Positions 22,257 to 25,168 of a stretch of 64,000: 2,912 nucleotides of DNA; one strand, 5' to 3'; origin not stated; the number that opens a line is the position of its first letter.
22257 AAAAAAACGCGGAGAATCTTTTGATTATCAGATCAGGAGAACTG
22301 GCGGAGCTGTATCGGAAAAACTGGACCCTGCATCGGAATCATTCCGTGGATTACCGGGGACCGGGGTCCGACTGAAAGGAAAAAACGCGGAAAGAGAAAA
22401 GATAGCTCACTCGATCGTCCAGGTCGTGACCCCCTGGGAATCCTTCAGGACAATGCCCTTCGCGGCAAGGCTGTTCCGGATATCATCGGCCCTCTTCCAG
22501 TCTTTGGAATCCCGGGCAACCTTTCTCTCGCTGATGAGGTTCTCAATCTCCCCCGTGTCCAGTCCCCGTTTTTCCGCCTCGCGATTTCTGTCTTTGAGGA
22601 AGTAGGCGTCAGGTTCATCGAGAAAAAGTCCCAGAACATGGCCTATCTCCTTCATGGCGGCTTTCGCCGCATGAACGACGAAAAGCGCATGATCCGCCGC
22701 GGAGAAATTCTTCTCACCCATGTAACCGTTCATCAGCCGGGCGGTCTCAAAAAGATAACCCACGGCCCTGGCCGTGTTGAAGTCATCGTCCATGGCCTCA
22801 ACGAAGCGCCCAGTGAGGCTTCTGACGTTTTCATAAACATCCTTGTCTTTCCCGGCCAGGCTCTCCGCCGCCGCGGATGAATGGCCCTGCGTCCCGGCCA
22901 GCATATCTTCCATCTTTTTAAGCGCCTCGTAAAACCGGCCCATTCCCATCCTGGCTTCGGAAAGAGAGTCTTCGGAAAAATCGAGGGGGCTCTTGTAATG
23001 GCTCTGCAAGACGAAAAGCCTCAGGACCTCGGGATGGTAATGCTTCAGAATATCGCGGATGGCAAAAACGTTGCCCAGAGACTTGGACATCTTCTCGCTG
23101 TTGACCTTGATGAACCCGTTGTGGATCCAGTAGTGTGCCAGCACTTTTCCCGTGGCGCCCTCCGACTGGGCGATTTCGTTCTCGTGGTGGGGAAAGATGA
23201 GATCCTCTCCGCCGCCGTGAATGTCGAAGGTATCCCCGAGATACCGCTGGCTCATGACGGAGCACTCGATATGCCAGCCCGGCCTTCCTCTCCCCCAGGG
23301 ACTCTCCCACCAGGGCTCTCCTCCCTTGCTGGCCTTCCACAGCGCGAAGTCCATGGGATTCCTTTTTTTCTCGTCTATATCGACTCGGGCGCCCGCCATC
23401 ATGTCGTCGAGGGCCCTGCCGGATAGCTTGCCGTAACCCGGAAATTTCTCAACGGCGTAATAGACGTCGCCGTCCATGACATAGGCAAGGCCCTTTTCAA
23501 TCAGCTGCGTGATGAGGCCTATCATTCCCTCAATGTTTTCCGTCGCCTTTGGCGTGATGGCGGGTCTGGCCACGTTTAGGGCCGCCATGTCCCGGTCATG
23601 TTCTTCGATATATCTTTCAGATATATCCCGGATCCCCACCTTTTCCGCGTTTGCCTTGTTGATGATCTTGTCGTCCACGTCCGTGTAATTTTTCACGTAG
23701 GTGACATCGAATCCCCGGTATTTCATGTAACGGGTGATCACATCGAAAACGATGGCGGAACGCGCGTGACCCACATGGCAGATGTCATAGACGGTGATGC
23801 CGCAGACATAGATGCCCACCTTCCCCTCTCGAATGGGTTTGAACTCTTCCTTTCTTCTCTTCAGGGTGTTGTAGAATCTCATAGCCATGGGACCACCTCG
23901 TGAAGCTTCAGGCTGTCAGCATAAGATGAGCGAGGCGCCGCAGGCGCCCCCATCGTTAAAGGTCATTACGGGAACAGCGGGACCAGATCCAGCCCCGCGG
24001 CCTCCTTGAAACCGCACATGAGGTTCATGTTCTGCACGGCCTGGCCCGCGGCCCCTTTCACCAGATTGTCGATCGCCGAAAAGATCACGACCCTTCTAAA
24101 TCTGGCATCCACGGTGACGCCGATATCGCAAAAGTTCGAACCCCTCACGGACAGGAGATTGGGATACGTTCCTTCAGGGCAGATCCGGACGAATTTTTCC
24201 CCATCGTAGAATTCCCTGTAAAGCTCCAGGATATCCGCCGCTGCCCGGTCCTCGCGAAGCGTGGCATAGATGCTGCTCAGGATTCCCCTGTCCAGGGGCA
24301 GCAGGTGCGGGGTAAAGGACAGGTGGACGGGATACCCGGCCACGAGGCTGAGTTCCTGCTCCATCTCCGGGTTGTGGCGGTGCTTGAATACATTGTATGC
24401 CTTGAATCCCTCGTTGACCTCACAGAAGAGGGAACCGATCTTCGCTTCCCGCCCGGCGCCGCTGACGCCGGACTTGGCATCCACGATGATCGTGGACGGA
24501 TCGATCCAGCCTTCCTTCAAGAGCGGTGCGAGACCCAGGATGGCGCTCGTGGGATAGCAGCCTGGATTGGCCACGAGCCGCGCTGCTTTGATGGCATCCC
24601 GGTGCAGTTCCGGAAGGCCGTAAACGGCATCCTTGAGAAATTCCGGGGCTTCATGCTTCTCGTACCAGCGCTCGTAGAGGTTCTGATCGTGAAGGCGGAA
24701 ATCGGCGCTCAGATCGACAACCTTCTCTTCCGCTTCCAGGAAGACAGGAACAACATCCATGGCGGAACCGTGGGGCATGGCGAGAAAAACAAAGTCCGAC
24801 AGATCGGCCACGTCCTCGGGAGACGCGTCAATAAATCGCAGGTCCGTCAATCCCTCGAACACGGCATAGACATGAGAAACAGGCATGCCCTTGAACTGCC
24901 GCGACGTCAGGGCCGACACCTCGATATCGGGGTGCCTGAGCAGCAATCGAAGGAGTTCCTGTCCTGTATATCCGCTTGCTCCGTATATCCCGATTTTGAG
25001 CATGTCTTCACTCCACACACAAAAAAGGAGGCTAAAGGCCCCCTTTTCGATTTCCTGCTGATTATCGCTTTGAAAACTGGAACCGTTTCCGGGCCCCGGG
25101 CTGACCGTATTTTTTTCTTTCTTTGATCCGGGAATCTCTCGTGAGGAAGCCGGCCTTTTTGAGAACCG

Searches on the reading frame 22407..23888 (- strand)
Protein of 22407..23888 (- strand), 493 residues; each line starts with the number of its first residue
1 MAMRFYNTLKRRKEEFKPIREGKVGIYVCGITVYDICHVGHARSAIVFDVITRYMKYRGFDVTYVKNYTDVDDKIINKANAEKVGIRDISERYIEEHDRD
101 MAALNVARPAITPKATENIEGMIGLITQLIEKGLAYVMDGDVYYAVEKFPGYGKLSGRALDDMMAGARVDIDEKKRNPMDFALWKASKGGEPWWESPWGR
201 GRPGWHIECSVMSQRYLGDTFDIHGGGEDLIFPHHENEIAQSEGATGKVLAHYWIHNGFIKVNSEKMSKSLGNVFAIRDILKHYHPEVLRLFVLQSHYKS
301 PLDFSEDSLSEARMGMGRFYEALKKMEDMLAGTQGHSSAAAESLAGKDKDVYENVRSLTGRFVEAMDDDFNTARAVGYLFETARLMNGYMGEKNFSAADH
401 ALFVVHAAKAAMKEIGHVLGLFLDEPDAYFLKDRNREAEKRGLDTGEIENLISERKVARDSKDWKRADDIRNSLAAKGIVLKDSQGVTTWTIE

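Call 87: search_protein_families(library=pfam, proteins=[window:22407-23888:-], max_evalue=0.0001)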
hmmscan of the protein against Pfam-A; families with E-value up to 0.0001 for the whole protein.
window:22407-23888:- (493 aa): 6 families
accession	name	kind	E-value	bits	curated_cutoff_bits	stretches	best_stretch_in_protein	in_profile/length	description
PF01406.26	tRNA-synt_1e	-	2.5e-136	454.4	27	1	16-313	2-300/301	tRNA synthetases class I (C) catalytic domain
PF09334.17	tRNA-synt_1g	-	1.5e-16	60.6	20.1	2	36-147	13-125/391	tRNA synthetases class I (M)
PF09190.17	DALR_2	-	5.9e-14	52.8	22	1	361-422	1-56/57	DALR domain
PF01921.24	tRNA-synt_1f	-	8e-10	38.6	27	1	263-312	279-328/360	tRNA synthetases class I (K)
PF00133.28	tRNA-synt_1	-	3.8e-09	36.3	22.7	1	227-302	335-411/414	tRNA synthetases class I (I, L, M and V)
PF23493.1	CysS_C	-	4.8e-08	33.4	23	1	446-490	6-50/51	Cysteinyl-tRNA ligase anticodon binding domain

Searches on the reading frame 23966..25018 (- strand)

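Call 87: search_protein_families(library=pfam, proteins=[window:23966-25018:-], max_evalue=0.0001)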
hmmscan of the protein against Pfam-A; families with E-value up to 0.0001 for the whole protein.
window:23966-25018:- (350 aa): 3 families
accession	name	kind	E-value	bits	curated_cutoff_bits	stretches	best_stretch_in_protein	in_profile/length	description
PF22698.1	Semialdhyde_dhC_1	-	2.1e-64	216.8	27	1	154-318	1-165/165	Semialdehyde dehydrogenase, dimerisation domain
PF01118.30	Semialdhyde_dh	-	7.7e-31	107.4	26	1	8-145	1-120/121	Semialdehyde dehydrogenase, NAD binding domain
PF02774.23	Semialdhyde_dhC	-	6.2e-29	101.9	26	1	163-321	1-184/184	Semialdehyde dehydrogenase, dimerisation domain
